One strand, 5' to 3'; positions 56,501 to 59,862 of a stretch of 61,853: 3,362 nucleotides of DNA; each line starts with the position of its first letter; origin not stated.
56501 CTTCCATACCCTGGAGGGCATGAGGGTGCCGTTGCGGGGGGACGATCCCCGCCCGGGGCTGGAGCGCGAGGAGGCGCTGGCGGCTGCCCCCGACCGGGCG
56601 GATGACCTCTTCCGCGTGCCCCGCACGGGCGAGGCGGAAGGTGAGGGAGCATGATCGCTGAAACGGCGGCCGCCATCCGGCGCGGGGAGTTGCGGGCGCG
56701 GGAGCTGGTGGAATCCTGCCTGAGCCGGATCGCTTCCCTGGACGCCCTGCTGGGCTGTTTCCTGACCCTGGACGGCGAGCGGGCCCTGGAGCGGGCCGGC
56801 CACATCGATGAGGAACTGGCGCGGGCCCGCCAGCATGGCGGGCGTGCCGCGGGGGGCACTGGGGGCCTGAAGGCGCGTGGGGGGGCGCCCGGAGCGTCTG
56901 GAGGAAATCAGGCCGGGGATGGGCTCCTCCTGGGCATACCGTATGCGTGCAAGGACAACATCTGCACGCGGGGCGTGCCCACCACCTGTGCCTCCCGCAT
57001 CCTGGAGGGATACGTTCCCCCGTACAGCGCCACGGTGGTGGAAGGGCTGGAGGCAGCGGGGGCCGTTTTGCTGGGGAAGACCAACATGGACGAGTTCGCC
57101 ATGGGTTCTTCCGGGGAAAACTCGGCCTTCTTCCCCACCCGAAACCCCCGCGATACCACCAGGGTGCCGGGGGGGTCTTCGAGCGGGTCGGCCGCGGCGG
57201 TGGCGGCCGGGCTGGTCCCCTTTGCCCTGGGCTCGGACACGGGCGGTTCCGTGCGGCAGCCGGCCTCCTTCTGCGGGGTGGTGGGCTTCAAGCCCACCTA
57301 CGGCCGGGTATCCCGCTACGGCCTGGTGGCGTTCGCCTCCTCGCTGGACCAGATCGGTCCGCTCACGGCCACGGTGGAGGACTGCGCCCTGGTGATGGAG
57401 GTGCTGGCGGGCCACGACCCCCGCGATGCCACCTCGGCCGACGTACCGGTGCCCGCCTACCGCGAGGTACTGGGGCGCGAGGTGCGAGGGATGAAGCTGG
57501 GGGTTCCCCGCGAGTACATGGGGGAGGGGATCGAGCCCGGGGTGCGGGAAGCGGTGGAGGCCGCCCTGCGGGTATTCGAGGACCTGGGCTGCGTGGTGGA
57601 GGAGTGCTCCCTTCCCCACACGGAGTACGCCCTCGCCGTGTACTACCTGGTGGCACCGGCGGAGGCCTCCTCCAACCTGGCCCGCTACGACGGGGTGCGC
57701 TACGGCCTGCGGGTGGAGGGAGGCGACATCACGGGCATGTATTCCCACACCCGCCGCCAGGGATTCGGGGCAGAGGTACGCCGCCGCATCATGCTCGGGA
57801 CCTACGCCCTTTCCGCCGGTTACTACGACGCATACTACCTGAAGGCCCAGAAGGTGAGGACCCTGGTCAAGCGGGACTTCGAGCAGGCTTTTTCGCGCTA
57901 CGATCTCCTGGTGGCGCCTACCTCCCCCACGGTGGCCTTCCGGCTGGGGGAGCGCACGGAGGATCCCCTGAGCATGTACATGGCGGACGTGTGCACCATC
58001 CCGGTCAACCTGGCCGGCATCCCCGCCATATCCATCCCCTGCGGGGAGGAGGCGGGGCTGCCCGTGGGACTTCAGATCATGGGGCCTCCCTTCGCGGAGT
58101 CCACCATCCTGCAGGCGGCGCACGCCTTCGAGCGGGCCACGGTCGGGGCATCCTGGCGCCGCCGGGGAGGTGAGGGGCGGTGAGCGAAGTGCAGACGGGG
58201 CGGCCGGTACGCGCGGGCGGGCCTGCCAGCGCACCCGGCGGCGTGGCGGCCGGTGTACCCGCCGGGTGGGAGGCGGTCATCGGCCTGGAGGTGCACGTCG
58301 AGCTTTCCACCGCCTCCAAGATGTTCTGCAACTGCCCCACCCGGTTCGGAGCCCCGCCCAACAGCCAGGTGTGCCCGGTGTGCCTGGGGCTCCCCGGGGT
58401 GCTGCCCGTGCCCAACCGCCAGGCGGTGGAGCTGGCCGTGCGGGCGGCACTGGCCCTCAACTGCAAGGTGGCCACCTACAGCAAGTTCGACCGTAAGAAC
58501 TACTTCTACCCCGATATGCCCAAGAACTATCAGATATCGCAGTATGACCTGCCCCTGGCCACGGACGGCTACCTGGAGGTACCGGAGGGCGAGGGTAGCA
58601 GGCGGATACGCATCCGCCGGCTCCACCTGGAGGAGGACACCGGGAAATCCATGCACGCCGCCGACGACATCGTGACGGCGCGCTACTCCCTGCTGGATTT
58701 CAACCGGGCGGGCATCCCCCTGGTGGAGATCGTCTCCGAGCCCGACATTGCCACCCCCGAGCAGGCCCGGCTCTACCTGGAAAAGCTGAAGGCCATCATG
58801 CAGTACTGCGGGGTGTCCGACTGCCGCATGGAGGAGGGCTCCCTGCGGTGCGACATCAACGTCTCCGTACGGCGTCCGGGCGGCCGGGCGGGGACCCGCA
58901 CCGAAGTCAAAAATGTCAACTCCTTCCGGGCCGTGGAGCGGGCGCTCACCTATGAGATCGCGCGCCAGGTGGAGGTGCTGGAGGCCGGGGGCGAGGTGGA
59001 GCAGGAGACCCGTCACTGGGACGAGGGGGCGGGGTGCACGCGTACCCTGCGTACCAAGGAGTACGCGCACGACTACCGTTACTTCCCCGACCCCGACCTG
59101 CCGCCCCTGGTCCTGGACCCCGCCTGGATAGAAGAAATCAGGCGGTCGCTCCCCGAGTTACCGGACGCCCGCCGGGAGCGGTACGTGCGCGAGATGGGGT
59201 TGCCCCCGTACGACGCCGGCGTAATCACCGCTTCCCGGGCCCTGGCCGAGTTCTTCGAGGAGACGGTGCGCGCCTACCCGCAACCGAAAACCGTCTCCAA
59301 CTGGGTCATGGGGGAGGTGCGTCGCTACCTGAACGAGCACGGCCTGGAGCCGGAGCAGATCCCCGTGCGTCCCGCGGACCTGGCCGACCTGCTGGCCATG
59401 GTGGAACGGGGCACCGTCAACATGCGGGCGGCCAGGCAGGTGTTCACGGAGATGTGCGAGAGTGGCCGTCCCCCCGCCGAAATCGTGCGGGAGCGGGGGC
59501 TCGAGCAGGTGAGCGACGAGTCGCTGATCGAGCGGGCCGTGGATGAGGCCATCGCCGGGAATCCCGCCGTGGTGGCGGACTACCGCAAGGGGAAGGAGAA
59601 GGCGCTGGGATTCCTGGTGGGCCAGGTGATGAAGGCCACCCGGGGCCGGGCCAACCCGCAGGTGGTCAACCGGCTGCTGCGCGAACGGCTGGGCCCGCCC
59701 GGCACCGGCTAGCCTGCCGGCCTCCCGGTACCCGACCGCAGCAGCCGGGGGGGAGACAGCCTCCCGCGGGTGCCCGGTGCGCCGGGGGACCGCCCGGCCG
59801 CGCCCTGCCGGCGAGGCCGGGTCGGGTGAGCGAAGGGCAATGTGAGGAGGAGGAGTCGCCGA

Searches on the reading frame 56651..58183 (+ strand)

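Call 4: search_protein_families(library=pfam, proteins=[window:56651-58183:+])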
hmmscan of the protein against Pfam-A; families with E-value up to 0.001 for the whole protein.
window:56651-58183:+ (510 aa): 1 family
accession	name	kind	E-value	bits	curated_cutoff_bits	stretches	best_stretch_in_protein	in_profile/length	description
PF01425.27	Amidase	-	8.3e-159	529.8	27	1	89-487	43-445/445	Amidase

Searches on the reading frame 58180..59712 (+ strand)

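Call 4: search_protein_families(library=pfam, proteins=[window:58180-59712:+])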
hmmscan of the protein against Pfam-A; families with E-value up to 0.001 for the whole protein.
window:58180-59712:+ (510 aa): 2 families
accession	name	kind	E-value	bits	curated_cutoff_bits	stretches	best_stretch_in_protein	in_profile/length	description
PF02934.20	GatB_N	-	7.1e-123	409.6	23.4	1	33-318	2-277/277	GatB/GatE catalytic domain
PF02637.23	GatB_Yqey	-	1.4e-56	190.9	27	1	357-504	1-148/148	GatB domain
